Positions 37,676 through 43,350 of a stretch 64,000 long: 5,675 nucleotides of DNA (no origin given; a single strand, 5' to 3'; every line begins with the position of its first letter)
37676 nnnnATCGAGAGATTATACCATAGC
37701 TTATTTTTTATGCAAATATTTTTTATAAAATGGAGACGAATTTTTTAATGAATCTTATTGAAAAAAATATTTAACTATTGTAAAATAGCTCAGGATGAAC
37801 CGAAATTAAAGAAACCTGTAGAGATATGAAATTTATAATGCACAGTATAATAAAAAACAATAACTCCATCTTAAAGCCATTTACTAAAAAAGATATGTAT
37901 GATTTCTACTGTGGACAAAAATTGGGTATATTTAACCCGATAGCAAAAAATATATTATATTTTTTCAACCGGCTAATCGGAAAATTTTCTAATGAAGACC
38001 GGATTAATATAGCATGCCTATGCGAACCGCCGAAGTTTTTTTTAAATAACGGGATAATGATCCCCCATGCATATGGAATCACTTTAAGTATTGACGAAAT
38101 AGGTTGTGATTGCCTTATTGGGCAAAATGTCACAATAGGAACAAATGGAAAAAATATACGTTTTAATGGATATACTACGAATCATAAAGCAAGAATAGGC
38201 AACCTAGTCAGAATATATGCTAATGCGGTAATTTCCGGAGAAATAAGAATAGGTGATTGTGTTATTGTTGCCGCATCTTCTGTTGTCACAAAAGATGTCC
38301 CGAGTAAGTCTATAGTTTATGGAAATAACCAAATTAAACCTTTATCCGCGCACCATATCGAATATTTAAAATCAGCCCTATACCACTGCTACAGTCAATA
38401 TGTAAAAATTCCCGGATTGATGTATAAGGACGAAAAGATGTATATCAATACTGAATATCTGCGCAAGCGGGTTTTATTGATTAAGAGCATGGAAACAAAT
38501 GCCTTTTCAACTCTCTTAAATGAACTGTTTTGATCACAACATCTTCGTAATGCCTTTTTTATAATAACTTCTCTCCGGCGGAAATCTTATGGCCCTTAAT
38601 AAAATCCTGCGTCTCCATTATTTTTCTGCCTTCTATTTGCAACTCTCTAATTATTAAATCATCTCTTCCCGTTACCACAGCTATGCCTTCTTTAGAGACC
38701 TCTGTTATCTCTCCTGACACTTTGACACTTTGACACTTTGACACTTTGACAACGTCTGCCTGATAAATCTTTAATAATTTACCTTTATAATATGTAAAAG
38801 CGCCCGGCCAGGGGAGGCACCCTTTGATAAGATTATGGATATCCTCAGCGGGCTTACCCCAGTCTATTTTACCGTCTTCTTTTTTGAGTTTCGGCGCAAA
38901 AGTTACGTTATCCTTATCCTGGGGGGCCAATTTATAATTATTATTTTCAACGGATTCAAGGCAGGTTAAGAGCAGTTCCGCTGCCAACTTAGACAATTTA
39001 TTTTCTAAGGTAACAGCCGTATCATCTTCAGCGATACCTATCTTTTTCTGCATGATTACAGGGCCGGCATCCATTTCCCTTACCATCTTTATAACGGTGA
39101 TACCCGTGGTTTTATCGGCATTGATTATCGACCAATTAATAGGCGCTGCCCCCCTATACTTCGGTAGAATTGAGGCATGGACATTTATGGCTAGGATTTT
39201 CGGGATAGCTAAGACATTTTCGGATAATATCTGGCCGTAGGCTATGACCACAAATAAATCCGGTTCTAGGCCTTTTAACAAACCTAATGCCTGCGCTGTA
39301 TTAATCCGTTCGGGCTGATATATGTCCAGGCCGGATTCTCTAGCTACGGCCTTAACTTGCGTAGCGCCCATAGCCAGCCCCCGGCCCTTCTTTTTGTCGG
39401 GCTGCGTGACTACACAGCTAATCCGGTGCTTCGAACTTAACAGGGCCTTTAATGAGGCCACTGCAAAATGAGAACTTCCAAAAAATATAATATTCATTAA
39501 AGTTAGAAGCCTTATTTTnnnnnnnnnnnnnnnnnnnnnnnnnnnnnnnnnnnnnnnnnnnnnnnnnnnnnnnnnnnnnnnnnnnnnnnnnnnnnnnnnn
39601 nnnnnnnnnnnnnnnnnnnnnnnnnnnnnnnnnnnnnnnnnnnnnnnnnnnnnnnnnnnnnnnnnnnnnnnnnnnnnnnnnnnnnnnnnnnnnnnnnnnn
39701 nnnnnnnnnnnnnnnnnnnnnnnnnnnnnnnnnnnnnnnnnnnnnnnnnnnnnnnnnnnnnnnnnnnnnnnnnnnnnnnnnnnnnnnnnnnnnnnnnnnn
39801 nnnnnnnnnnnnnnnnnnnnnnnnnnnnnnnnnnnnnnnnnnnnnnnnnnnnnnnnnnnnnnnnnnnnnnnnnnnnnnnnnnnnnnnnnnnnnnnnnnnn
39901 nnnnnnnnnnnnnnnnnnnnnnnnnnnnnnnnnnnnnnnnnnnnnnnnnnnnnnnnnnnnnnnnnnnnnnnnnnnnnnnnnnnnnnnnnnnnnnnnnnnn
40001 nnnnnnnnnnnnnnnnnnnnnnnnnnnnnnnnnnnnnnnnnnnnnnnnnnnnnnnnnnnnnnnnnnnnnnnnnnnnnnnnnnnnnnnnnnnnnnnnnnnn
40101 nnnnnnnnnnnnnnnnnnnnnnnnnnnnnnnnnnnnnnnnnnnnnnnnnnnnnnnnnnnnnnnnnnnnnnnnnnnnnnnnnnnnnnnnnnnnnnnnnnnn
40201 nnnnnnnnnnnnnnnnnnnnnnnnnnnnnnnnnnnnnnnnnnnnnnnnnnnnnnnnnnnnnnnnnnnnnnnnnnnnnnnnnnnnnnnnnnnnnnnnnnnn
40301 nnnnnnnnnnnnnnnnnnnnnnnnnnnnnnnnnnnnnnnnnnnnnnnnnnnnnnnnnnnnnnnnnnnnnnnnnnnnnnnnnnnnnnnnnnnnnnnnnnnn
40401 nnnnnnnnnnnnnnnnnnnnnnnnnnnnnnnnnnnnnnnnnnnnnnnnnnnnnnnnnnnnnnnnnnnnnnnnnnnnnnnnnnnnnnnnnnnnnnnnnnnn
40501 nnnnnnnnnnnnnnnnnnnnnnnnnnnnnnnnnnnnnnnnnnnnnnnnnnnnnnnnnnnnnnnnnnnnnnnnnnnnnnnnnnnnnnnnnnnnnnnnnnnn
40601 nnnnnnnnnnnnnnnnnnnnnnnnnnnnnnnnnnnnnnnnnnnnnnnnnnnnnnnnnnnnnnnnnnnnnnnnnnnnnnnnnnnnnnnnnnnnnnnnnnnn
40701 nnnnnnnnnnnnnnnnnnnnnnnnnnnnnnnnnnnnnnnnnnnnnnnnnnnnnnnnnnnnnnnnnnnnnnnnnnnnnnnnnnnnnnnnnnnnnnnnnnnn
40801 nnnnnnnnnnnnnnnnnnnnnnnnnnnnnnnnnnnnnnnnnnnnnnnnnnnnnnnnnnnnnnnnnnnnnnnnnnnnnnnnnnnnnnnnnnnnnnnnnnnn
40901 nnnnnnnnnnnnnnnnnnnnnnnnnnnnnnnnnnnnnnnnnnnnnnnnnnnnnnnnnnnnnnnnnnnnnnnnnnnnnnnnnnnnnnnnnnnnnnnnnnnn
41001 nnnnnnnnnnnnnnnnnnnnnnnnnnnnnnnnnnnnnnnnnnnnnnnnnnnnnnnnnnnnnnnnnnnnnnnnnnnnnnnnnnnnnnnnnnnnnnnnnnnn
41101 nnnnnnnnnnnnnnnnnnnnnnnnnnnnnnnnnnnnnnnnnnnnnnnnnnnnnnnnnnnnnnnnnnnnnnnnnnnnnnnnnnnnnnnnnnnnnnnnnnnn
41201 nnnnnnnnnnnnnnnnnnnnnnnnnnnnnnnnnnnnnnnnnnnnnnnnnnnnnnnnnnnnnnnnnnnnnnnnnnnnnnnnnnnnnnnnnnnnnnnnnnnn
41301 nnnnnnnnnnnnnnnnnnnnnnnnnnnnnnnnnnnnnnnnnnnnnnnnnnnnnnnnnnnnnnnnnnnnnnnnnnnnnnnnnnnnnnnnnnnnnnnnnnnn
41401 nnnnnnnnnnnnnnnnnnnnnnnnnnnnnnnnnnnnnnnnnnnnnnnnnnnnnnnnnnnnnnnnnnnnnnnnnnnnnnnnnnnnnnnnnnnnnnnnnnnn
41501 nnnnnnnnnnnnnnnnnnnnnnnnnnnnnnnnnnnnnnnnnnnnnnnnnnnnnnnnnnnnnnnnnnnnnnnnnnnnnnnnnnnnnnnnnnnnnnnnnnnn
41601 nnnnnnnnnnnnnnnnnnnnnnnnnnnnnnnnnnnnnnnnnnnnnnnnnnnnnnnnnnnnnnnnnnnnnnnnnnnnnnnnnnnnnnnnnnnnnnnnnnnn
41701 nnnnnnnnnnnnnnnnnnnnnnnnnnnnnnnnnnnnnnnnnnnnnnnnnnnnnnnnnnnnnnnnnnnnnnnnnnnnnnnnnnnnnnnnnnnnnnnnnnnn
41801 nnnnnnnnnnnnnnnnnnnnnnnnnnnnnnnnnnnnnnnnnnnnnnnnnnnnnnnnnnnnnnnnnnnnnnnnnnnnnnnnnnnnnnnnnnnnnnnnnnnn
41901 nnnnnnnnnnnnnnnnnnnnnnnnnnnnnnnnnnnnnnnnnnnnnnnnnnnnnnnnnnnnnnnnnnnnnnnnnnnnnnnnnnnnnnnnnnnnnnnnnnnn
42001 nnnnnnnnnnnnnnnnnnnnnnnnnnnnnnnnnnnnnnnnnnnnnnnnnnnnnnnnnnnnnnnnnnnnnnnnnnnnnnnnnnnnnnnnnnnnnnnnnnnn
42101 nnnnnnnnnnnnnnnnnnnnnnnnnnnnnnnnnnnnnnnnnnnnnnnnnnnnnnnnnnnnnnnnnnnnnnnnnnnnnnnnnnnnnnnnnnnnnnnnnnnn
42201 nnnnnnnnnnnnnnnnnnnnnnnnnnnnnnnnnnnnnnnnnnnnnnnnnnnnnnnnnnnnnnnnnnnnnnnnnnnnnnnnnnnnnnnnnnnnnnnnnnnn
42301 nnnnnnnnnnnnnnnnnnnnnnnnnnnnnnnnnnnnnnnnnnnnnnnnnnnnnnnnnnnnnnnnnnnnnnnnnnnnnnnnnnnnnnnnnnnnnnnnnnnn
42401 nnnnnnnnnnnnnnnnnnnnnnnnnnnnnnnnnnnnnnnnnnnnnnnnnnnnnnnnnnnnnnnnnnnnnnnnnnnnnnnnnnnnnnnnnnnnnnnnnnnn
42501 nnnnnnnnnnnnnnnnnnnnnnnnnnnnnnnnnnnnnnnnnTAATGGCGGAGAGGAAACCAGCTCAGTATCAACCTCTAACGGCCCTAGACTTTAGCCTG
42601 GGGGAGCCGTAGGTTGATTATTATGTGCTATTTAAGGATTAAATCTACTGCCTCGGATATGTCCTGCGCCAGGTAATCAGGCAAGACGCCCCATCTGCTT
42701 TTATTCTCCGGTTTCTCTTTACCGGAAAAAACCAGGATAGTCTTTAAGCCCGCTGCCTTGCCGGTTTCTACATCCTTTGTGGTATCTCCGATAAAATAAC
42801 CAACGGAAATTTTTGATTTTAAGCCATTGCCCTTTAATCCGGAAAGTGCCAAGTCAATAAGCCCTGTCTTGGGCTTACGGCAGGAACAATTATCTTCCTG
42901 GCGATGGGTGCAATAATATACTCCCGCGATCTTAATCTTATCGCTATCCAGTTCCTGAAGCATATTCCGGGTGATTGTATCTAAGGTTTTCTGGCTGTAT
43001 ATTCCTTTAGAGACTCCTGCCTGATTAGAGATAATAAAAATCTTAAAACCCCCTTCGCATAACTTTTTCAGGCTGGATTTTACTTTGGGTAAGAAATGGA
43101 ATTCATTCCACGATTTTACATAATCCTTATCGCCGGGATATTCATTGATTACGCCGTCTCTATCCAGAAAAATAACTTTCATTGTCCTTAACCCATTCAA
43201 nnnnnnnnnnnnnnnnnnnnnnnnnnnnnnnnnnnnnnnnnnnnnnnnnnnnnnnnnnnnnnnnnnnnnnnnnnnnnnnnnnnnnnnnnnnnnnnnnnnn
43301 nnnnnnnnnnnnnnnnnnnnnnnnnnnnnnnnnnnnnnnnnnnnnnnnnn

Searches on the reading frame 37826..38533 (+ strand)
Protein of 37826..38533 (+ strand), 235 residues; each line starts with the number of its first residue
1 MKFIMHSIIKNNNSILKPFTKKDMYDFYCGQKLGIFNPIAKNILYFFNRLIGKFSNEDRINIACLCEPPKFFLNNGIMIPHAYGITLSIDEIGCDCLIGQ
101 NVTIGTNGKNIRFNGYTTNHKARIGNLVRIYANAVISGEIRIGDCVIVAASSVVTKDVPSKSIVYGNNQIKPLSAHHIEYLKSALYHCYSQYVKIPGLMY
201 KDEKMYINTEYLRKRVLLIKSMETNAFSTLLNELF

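Call 24: search_protein_families(library=pfam, proteins=[window:37826-38533:+], max_evalue=0.00001)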
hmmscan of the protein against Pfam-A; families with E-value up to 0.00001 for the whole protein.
window:37826-38533:+ (235 aa): 1 family
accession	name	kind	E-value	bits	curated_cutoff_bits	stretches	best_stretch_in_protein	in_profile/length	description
PF00132.30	Hexapep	-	1.1e-07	31.6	27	1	122-156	2-36/36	Bacterial transferase hexapeptide (six repeats)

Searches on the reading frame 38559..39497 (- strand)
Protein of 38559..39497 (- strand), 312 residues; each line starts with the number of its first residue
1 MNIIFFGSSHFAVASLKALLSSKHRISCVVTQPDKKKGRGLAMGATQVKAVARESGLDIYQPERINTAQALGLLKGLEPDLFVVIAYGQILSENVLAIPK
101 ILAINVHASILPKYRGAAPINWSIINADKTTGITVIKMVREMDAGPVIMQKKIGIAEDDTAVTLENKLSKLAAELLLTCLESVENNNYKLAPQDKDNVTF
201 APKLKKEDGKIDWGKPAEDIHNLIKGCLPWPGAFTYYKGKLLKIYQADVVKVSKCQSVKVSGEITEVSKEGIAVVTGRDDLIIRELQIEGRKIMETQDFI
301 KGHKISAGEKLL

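Call 24: search_protein_families(library=pfam, proteins=[window:38559-39497:-], max_evalue=0.00001)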
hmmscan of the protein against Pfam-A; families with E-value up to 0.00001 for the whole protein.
window:38559-39497:- (312 aa): 2 families
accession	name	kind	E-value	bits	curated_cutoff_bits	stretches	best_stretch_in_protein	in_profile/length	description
PF00551.24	Formyl_trans_N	-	3.1e-40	138.3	26.1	1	1-178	1-179/181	Formyl transferase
PF02911.23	Formyl_trans_C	-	3.7e-29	101.3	21.1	1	203-303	1-99/100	Formyl transferase, C-terminal domain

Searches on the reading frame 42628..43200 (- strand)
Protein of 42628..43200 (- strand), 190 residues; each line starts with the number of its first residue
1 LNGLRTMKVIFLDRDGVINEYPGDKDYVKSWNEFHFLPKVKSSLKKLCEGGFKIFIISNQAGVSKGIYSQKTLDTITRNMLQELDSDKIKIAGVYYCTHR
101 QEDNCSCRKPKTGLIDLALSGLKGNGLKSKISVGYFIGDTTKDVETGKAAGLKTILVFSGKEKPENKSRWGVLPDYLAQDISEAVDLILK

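Call 24: search_protein_families(library=pfam, proteins=[window:42628-43200:-], max_evalue=0.00001)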
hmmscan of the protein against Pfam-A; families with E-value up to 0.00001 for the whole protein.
window:42628-43200:- (190 aa): 3 families
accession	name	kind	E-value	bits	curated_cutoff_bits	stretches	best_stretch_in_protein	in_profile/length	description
PF13242.12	Hydrolase_like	-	5.3e-13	49.1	22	1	107-184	2-75/75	HAD-hyrolase-like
PF08645.17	PNK3P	-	4.6e-12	46.4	22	1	8-142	1-128/161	Polynucleotide kinase 3 phosphatase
PF13419.12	HAD_2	-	5.9e-08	33.5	23.8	0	30-157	75-178/178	Haloacid dehalogenase-like hydrolase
